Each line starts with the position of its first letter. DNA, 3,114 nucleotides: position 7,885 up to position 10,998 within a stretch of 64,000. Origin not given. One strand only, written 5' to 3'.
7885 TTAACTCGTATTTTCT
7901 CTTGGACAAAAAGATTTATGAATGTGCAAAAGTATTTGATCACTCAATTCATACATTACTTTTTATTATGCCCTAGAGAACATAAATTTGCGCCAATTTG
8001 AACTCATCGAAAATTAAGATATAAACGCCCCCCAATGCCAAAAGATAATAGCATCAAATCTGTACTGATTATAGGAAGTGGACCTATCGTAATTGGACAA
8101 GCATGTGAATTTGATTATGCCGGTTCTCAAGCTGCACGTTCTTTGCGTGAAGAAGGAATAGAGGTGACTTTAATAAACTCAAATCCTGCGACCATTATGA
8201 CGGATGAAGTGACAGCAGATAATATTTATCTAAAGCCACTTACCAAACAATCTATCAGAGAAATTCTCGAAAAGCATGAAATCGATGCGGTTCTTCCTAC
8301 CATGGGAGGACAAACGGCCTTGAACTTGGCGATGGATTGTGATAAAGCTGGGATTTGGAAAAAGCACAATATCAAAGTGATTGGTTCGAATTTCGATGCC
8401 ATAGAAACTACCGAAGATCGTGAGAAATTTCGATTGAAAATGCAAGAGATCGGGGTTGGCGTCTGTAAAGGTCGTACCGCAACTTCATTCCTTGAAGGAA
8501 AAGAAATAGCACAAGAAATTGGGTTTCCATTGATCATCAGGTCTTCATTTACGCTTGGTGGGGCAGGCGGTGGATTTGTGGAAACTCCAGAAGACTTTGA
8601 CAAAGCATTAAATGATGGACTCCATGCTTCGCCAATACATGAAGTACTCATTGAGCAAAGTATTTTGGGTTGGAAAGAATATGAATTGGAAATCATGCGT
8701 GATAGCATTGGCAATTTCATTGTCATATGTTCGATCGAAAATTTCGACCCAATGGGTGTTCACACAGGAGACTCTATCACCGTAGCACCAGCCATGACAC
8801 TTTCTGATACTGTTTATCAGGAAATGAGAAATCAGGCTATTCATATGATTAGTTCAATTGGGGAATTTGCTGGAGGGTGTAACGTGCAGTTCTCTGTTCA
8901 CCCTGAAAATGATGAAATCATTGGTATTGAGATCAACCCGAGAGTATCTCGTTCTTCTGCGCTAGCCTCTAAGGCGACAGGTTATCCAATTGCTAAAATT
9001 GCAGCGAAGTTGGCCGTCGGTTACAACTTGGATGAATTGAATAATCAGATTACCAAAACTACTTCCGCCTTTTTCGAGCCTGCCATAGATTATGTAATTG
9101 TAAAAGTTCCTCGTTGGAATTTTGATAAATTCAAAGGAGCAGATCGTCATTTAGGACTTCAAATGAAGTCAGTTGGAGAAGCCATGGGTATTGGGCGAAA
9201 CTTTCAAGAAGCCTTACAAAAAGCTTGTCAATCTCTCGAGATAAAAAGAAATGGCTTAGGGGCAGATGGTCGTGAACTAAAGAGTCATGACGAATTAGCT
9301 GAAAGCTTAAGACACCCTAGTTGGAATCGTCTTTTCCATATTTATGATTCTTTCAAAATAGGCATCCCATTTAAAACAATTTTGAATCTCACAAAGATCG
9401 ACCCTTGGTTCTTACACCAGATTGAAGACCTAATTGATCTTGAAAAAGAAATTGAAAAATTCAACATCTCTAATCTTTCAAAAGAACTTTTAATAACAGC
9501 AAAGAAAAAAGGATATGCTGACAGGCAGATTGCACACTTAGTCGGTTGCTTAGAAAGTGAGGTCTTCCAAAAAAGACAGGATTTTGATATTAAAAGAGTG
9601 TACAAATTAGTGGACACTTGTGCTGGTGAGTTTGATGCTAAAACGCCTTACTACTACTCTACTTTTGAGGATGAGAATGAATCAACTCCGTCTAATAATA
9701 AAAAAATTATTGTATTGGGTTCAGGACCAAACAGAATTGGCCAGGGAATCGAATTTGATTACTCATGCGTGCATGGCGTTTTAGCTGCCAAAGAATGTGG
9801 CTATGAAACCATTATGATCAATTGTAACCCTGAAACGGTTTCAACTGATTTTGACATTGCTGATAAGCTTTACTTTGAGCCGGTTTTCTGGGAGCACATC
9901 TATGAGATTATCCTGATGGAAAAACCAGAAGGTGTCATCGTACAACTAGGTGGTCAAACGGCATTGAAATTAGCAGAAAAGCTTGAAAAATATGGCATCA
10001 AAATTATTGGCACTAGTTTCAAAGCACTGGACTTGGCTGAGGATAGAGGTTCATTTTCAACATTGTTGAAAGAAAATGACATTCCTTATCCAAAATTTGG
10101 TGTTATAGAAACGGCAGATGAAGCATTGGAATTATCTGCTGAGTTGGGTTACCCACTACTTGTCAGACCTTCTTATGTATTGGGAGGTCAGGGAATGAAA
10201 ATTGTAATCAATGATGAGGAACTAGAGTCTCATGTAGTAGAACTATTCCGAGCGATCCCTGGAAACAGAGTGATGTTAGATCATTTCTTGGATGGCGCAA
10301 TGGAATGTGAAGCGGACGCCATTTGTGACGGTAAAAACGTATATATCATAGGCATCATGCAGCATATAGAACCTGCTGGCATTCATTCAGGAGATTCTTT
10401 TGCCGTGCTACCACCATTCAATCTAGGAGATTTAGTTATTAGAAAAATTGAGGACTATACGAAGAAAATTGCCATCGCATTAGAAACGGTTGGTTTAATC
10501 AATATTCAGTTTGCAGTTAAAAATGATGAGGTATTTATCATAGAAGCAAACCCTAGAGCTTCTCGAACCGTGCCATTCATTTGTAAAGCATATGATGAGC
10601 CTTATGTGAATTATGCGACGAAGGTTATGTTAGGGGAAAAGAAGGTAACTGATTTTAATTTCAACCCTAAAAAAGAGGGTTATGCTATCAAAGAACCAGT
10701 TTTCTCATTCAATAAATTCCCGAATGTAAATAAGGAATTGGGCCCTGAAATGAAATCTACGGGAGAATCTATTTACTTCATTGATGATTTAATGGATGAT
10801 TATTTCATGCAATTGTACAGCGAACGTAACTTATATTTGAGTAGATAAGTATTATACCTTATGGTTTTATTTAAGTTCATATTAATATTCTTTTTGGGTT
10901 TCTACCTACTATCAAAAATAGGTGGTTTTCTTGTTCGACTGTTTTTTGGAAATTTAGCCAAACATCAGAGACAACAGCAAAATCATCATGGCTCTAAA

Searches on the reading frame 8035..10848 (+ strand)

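Call 63: search_protein_families(library=pfam, proteins=[window:8035-10848:+], max_evalue=0.00001)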
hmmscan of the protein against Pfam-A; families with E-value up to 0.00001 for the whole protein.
window:8035-10848:+ (937 aa): 7 families
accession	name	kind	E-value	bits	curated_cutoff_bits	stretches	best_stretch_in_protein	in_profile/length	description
PF02786.22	CPSase_L_D2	-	3.6e-95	317.9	19.8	2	128-334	1-210/211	Carbamoyl-phosphate synthase L chain, ATP binding domain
PF25596.1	CPSase_L_D1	-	7.1e-94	310.2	27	2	555-666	2-117/118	Carbamoyl phosphate synthase preATP-grasp domain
PF02787.25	CPSase_L_D3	-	3.6e-25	88.2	26.6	1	423-502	1-79/80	Carbamoyl-phosphate synthetase large chain, oligomerisation domain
PF02222.28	ATP-grasp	-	1e-14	55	27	1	677-842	2-163/179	ATP-grasp domain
PF07478.18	Dala_Dala_lig_C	-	1.7e-11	44.4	24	1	677-840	1-174/204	D-ala D-ala ligase C-terminus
PF02655.19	ATP-grasp_3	-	1.5e-07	32.1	23.2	0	673-842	6-157/160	ATP-grasp domain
PF15632.11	ATPgrasp_Ter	-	2.8e-06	27.6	29.1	0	805-867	49-110/131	ATP-grasp in the biosynthetic pathway with Ter operon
